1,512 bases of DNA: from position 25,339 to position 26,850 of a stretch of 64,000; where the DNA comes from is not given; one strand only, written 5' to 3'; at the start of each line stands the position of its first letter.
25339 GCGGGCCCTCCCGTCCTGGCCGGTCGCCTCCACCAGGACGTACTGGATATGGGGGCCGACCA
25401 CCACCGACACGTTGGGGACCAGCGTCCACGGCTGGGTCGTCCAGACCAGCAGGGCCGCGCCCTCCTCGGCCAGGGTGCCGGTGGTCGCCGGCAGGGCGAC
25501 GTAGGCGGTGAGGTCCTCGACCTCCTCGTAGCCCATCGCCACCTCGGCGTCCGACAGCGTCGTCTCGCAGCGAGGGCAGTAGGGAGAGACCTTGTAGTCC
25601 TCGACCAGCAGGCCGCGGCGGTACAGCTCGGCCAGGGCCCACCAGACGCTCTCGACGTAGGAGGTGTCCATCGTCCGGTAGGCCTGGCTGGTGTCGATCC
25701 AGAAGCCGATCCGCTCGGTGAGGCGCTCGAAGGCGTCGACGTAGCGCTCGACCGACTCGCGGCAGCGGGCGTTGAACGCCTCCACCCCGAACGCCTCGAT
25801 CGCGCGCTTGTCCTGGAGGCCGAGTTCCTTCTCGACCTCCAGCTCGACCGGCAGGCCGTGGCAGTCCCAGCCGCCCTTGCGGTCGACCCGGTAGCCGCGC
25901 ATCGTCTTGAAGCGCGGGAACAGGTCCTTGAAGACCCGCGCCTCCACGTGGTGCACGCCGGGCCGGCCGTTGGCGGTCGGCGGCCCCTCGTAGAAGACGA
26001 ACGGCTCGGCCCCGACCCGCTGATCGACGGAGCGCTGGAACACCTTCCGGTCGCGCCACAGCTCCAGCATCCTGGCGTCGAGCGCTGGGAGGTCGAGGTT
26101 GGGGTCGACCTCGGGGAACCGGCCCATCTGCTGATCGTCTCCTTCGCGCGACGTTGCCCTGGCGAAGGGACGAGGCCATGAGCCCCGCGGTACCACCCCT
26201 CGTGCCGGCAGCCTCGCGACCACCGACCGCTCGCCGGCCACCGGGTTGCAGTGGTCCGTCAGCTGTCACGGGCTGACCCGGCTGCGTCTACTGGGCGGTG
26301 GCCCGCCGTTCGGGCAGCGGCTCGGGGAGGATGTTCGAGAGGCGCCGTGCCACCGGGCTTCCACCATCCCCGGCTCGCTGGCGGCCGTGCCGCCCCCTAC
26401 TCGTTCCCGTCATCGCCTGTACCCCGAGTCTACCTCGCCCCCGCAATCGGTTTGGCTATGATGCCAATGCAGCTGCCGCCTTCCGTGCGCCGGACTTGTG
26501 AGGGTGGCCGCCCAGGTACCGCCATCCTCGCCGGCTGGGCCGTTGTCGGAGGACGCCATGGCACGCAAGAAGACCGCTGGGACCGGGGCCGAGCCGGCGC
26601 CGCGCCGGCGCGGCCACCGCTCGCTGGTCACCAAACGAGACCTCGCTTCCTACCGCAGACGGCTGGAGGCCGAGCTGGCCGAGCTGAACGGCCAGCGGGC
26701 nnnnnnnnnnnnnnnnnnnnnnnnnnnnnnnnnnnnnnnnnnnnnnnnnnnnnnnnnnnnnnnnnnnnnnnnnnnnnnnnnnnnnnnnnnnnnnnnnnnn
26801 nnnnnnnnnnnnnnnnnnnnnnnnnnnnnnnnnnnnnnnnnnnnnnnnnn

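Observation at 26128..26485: ileS is preceded by a T-box leader with a terminal-loop AUC specifier and an SD-sequestering helix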

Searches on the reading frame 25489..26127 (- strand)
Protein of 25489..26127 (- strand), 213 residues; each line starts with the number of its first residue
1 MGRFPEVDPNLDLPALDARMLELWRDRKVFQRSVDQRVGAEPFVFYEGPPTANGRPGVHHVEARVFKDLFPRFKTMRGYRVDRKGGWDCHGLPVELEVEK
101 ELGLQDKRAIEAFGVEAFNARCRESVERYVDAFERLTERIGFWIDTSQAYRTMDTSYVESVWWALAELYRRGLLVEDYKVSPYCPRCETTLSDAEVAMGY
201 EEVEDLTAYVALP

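Call 10: find_related_loci(query=window:25489-26127:-, collection=genome_contigs, flank=1500)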
Query seq(213 aa) (213 aa) in genome_contigs; peptide patterns used: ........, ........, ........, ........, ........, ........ (x = any residue, [..] = any of these).
600 stretches matched a pattern (row limit reached: there are more); 577 encode a relative of the query (tblastn E <= 1e-3); the best 80 are kept; 80 distinct loci.
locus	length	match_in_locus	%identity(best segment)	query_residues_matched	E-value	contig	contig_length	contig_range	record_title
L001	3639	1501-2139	85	1-213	5e-127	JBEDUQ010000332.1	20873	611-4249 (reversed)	MAG: Actinomycetota bacterium isolate Bin.002.pasture_P2 k127_5869746, whole genome shotgun sequence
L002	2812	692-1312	66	7-213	1e-96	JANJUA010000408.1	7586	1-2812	MAG: Solirubrobacteraceae bacterium isolate RX3_metabat.bin.14 RX3_k141_139198, whole genome shotgun sequence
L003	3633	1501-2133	65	3-213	1e-95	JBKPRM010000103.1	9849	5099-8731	MAG: Actinomycetota bacterium isolate GS_EKS_MAG_00049 GS_EKS_000002270755, whole genome shotgun sequence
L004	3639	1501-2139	65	1-213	9e-96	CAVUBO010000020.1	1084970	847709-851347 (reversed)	MAG: uncultured Actinomycetota bacterium isolate MFD05674.bin.3.310 genome assembly, contig: contig_39018, whole genome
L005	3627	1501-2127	67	2-210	6e-95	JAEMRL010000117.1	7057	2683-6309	MAG: Thermoleophilia bacterium isolate SupBloom_Metag_038 NODE_8692_length_7057_cov_8.370037, whole genome shotgun seque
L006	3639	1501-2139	64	1-213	3e-94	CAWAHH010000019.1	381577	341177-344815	MAG: uncultured Actinomycetota bacterium isolate MFD02581.bin.2.48 genome assembly, contig: contig_9054, whole genome sh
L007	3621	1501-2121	66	7-213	2e-94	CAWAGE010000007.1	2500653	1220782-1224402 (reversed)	MAG: uncultured Actinomycetota bacterium isolate MFD02581.bin.1.75 genome assembly, contig: contig_8998, whole genome sh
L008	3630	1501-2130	66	4-213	5e-94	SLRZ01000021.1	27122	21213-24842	MAG: Nitriliruptoraceae bacterium isolate CSSed165cm_590 CSSed16-5cm-3228, whole genome shotgun sequence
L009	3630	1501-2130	64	4-213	2e-93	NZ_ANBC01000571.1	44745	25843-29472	Nocardiopsis lucentensis DSM 44048 contig_571, whole genome shotgun sequence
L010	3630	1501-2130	65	4-213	1e-93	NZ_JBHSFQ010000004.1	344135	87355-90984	Nocardiopsis mangrovi strain CGMCC 4.7119 spades_K_17_127_4, whole genome shotgun sequence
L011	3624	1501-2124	63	6-213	1e-93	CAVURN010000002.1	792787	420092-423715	MAG: uncultured Actinomycetota bacterium isolate MFD09730.bin.2.141 genome assembly, contig: contig_13775, whole genome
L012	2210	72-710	65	1-213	7e-95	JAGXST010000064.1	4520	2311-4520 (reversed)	MAG: Actinomycetota bacterium isolate CROMO_BS_109_2_0 c_000000156711, whole genome shotgun sequence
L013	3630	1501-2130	65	4-213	1e-93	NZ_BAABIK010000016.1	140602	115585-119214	Streptomonospora halophila strain JCM 18123 sequence16, whole genome shotgun sequence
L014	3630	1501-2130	64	4-213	1e-93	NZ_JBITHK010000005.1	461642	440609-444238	Nocardiopsis sp. NPDC050513 NPDC050513_56_B3.ctg-0005, whole genome shotgun sequence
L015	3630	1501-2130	62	4-213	1e-93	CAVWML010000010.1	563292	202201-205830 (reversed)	MAG: uncultured Actinomycetota bacterium isolate MFD09368.bin.2.178 genome assembly, contig: contig_15539, whole genome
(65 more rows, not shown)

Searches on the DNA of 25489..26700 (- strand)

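Call 4: search_rna_families(source=window, start=26000, end=26700, threshold=evalue, max_evalue=10, show_alignments=5)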
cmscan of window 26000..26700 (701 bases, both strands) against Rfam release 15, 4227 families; matches with E-value up to 10: 3.
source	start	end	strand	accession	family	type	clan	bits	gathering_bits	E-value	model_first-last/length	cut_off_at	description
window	26163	26422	-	RF00230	T-box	Cis-reg; leader;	-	49.1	93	1e-09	1-219/219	no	T-box leader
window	26066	26116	+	RF02204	WT1-AS_2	Gene; lncRNA;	-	14.6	45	2.4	87-137/137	no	WT1 antisense RNA conserved region 2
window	26304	26361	-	RF02133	HOXB13-AS1_2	Gene; lncRNA;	-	11.7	40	5.2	1-81/81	no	HOXB13 antisense RNA 1 conserved region 2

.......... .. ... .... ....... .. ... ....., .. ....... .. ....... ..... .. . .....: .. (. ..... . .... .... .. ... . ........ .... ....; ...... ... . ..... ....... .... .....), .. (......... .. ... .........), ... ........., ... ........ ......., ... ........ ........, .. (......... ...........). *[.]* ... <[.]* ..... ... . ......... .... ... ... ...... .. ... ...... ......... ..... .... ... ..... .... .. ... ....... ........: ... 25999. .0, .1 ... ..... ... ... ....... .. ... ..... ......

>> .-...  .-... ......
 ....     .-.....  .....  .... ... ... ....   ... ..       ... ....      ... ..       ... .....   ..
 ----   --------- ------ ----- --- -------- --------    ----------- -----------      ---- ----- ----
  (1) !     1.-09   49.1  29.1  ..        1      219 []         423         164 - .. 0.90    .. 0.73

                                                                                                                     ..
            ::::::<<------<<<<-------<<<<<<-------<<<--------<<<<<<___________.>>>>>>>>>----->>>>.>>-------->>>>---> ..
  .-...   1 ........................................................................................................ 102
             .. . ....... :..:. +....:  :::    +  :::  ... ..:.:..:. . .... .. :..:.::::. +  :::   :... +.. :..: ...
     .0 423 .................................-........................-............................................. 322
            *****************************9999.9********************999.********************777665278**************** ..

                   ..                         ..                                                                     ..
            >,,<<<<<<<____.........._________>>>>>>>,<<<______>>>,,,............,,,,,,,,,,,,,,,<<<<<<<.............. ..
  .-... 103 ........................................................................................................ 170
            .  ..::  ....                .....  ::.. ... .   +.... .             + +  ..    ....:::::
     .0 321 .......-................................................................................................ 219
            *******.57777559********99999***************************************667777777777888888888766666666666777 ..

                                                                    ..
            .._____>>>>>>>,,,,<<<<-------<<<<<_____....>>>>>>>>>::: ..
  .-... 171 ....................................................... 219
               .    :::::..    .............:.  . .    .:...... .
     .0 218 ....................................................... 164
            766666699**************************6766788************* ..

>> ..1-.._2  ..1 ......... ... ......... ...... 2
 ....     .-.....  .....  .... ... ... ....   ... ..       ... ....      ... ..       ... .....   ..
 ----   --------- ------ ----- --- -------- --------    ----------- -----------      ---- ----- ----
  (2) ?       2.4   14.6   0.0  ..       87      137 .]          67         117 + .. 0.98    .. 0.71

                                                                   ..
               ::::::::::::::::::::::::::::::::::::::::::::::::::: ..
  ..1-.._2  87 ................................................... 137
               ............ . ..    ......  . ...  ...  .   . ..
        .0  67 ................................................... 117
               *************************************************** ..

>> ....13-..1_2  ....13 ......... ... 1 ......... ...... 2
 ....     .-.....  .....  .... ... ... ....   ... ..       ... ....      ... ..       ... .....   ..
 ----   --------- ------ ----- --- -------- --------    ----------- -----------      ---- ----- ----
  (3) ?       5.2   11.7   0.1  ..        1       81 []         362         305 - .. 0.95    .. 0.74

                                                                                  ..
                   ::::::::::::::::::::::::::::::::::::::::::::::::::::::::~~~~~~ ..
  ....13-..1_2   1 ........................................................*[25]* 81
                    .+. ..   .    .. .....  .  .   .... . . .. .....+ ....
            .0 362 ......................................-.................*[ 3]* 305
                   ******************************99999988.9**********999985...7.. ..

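Call 14: search_rna_families(sources=[L001, L003, L004, L006, L007, L008, L009, L010, L011, L013, L015, L017, L018, L019, L021, L022, L023, L026, L028], threshold=evalue, max_evalue=0.001, show_alignments=4)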
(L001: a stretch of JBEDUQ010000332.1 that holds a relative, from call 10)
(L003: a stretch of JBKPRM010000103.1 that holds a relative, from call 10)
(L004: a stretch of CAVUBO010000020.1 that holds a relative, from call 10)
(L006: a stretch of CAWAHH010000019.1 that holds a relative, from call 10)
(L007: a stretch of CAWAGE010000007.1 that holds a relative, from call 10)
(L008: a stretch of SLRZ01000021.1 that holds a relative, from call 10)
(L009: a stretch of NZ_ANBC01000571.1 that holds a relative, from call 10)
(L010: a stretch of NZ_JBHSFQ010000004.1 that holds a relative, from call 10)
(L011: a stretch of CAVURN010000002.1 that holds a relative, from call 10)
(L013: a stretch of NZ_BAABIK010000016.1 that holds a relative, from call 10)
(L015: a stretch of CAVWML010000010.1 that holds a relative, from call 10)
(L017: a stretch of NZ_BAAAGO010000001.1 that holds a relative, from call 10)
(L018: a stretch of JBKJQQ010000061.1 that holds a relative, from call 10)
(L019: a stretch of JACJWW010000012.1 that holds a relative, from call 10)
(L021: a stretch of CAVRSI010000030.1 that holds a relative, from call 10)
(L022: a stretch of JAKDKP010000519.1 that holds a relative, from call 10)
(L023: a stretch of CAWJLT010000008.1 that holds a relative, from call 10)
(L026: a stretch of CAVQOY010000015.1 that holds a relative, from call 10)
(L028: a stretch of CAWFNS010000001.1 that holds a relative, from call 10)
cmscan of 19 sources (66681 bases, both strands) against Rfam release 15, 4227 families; matches with E-value up to 0.001: 11.
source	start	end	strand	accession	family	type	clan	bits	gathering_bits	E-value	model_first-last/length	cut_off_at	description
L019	1222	1448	+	RF00230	T-box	Cis-reg; leader;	-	62.5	93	3.5e-11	1-219/219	no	T-box leader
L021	1196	1457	+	RF00230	T-box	Cis-reg; leader;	-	49.7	93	7.3e-08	1-219/219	no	T-box leader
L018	1268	1462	+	RF00230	T-box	Cis-reg; leader;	-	46.9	93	3.7e-07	1-219/219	no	T-box leader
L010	1203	1431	+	RF00230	T-box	Cis-reg; leader;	-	44.3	93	1.8e-06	1-219/219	no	T-box leader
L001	1111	1407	+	RF00230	T-box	Cis-reg; leader;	-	43.8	93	2.3e-06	1-219/219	no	T-box leader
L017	1303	1451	+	RF00230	T-box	Cis-reg; leader;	-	41.9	93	7.1e-06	1-219/219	no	T-box leader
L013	1213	1301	+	RF00230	T-box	Cis-reg; leader;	-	40.3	93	1.9e-05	12-101/219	no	T-box leader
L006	1207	1302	+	RF00230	T-box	Cis-reg; leader;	-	39.5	93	3.1e-05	7-103/219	no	T-box leader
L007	1176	1271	+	RF00230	T-box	Cis-reg; leader;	-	37.5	93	9.9e-05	7-103/219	no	T-box leader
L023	1191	1450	+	RF00230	T-box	Cis-reg; leader;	-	36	93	0.00024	1-219/219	no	T-box leader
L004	1225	1469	+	RF00230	T-box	Cis-reg; leader;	-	34.6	93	0.00054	1-219/219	no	T-box leader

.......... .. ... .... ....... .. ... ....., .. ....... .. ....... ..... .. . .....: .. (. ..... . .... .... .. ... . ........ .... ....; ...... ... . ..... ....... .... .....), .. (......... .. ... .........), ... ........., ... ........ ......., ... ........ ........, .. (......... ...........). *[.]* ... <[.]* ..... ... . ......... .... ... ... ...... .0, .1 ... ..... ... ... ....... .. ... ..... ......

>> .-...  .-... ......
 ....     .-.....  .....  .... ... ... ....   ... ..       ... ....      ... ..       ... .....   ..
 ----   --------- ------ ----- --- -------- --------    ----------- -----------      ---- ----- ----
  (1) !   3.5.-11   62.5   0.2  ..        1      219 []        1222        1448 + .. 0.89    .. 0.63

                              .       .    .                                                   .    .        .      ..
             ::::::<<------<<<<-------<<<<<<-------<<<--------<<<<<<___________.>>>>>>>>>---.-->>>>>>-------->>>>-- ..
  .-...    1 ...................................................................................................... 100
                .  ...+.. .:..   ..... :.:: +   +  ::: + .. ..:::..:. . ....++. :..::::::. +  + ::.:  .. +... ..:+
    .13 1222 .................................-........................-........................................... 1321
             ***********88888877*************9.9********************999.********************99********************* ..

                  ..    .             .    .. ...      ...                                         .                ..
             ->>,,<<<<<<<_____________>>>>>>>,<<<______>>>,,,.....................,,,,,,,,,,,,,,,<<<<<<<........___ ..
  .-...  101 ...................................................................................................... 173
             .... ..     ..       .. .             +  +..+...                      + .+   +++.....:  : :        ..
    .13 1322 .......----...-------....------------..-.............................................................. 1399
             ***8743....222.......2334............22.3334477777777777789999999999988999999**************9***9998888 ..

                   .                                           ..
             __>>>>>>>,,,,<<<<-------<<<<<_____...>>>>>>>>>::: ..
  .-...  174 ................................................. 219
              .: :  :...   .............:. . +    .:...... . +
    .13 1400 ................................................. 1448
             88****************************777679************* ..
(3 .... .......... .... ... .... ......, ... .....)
